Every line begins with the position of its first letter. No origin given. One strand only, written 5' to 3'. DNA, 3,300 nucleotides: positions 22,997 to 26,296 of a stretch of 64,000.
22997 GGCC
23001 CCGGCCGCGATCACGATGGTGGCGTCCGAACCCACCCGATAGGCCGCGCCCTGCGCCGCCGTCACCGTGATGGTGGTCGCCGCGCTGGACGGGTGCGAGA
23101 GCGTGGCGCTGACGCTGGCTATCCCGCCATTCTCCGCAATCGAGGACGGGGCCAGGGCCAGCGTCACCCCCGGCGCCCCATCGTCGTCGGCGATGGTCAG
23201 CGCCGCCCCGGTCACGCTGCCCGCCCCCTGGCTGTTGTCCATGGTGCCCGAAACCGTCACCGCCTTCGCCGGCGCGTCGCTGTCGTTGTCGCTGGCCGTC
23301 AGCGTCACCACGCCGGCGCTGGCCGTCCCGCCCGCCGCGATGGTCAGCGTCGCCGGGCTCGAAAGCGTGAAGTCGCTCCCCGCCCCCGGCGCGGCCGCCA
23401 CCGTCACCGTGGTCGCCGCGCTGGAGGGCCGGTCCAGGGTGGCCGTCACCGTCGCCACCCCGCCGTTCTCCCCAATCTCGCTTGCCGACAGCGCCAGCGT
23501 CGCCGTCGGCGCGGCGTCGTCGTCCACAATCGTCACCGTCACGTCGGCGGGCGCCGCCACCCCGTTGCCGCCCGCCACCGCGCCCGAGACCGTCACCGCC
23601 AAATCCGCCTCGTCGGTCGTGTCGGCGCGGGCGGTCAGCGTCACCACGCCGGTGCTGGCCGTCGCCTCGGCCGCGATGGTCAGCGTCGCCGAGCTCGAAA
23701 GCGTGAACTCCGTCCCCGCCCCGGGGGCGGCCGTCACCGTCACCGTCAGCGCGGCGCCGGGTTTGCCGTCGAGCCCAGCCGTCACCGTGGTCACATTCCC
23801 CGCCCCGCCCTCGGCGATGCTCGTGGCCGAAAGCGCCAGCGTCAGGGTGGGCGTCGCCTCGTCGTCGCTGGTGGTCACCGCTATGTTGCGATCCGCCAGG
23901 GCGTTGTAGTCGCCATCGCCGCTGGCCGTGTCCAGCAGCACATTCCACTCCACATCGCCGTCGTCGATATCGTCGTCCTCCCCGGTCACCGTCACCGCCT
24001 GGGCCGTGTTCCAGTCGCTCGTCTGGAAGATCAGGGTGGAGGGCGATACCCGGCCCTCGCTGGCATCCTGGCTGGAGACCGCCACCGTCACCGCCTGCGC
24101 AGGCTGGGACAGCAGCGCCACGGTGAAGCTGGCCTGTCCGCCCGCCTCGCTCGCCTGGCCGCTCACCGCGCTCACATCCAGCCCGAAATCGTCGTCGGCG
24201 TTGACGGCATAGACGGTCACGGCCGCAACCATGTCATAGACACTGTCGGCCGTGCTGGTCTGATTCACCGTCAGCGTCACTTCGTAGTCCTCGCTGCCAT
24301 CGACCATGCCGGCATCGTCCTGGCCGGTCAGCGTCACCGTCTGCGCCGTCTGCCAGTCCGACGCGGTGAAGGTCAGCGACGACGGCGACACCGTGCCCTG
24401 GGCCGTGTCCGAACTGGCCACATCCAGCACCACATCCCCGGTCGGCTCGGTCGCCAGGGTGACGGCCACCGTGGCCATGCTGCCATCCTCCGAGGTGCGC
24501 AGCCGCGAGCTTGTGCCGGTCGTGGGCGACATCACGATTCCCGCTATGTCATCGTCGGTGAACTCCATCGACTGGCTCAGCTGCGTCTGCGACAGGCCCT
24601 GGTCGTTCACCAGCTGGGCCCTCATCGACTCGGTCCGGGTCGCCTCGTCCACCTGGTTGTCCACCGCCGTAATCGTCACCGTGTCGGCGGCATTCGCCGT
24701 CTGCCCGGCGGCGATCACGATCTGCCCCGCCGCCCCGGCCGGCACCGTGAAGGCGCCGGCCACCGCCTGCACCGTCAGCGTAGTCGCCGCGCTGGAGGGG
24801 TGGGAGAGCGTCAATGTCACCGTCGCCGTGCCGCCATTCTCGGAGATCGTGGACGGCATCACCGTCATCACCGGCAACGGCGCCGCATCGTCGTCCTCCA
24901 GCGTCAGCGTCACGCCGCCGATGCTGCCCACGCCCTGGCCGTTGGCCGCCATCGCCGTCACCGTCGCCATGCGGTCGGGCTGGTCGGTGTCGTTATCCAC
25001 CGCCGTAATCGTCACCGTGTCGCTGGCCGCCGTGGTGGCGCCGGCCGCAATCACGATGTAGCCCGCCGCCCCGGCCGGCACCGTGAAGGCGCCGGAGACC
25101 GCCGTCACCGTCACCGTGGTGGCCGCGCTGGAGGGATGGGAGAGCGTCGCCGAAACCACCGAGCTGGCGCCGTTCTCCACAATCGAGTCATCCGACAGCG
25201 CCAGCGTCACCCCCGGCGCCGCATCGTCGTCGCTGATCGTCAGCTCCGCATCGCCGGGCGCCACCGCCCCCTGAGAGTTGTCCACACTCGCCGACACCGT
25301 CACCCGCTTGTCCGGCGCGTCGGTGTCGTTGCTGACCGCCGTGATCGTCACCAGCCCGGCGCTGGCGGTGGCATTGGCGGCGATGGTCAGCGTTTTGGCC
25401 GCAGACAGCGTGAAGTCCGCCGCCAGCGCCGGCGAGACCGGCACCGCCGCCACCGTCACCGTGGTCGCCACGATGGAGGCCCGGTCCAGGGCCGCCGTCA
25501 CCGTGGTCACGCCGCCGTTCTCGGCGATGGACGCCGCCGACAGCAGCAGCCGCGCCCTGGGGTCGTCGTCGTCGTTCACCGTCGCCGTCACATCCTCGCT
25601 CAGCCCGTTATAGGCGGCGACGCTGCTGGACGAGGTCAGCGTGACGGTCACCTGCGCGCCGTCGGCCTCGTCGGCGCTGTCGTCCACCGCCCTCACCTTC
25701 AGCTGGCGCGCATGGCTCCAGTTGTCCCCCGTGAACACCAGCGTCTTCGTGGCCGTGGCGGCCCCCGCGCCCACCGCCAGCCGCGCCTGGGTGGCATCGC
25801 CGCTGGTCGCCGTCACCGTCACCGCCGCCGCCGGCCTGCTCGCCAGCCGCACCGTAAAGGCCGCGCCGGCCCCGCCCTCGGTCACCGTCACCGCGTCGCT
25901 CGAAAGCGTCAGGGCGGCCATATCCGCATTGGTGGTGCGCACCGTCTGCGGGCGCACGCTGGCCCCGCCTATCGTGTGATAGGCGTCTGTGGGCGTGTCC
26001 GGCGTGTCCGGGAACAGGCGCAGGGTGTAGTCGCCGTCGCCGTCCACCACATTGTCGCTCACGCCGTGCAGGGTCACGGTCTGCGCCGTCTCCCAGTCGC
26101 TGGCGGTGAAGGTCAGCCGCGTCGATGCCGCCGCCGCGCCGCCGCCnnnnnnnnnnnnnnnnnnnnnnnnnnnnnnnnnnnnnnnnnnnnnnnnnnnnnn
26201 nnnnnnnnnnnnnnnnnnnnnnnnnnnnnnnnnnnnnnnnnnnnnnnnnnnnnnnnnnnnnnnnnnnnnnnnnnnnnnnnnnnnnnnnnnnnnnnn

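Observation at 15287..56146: One uninterrupted ~40.8-kb ORF encoding a ~13,600-aa protein, among the largest bacterial proteins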

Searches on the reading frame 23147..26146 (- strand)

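Call 5: search_protein_families(library=pfam, proteins=[window:23147-26146:-], max_evalue=0.01)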
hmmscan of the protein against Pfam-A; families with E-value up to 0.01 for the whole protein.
window:23147-26146:- (1000 aa): 1 family
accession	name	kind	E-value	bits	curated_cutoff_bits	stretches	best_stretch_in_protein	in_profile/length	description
PF16397.10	DUF5006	-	0.0062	16.1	34.1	0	874-949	141-216/263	Domain of unknown function (DUF5006)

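Call 11: search_protein_families(library=ncbifam, proteins=[window:23147-26146:-], max_evalue=1)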
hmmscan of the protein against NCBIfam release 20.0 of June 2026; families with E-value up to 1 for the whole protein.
window:23147-26146:- (1000 aa): 1 family
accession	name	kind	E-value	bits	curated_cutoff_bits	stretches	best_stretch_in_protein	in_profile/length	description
NF045647.1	alr0857_fam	equivalog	0.018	15.1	75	0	452-529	33-111/121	alr0857 family protein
